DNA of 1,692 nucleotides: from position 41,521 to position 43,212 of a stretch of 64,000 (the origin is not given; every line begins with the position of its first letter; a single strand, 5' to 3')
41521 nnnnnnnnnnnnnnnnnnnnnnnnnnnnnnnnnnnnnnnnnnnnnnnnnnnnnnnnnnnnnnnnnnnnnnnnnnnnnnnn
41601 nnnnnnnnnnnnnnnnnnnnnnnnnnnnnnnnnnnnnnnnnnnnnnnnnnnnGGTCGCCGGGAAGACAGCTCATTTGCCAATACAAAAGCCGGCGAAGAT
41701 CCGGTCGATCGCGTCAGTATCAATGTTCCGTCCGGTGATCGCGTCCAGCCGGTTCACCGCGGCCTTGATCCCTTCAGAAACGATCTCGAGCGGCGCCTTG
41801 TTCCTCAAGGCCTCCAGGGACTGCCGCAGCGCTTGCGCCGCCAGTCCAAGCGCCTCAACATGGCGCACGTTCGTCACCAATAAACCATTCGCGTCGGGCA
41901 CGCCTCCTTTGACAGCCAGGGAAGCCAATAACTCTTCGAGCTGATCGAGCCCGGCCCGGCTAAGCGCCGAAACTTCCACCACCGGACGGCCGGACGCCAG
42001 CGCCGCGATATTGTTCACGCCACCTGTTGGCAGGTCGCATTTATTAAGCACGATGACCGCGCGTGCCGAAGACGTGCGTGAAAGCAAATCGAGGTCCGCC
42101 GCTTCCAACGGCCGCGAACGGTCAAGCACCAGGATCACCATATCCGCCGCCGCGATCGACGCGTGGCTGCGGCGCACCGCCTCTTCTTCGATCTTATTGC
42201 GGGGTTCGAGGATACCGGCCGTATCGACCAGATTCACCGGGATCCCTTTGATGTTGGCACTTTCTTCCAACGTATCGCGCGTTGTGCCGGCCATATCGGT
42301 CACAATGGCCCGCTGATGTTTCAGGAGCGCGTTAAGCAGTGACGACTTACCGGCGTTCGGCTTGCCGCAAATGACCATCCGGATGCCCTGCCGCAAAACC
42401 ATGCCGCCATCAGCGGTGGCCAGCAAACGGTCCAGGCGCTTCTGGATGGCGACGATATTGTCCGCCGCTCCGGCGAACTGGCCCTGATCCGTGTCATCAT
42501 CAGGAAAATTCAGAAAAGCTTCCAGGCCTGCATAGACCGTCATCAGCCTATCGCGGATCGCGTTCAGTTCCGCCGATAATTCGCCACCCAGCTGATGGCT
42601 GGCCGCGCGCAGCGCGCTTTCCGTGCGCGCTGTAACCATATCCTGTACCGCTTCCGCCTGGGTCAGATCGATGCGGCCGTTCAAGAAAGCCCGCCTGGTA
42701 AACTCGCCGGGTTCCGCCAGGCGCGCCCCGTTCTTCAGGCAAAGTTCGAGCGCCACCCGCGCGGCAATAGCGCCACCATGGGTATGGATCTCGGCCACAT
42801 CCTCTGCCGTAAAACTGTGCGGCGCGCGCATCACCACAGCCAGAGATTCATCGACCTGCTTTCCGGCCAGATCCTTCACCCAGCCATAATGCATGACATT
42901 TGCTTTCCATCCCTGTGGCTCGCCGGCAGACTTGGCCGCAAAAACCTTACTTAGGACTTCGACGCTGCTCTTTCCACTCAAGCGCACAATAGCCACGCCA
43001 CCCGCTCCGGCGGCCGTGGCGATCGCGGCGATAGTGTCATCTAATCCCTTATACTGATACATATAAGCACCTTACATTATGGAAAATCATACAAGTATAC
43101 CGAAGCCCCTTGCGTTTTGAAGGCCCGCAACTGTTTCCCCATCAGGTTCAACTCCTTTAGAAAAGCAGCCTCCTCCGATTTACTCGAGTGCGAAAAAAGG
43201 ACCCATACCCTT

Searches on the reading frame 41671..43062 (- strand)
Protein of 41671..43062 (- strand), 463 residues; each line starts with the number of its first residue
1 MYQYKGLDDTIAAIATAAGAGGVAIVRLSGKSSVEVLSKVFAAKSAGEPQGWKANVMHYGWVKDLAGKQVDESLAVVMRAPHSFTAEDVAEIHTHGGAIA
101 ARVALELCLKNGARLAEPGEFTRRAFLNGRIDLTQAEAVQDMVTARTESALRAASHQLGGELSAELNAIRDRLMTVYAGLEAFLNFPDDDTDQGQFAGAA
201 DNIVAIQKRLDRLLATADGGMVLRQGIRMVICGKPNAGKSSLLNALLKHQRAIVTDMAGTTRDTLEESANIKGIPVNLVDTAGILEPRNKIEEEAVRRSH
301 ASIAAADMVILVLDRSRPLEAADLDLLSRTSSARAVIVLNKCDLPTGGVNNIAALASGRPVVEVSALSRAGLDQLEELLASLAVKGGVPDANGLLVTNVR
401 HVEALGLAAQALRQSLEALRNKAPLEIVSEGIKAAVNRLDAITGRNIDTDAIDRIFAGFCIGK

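Call 53: search_protein_families(library=pfam, proteins=[window:41671-43062:-], max_evalue=0.00001)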
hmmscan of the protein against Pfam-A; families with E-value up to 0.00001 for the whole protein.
window:41671-43062:- (463 aa): 7 families
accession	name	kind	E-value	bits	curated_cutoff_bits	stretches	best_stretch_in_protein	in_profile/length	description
PF12631.12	MnmE_helical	-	3.2e-49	168.4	40.1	1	133-460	1-211/211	MnmE helical domain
PF10396.14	TrmE_N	-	2.6e-40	137.7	29.8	1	10-130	1-117/117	GTP-binding protein TrmE N-terminus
PF01926.29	MMR_HSR1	-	6.6e-26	91.1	21.9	1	228-341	1-113/113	50S ribosome-binding GTPase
PF02421.24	FeoB_N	-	1.2e-13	51.3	27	1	228-377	2-154/156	Ferrous iron transport protein B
PF03193.22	RsgA_GTPase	-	1.3e-06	28.8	30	0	228-259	108-139/174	RsgA GTPase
PF04548.22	AIG1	-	1.7e-06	27.9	27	1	228-316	2-94/212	AIG1 family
PF00350.29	Dynamin_N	-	4.7e-06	27.2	27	0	230-264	2-35/168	Dynamin family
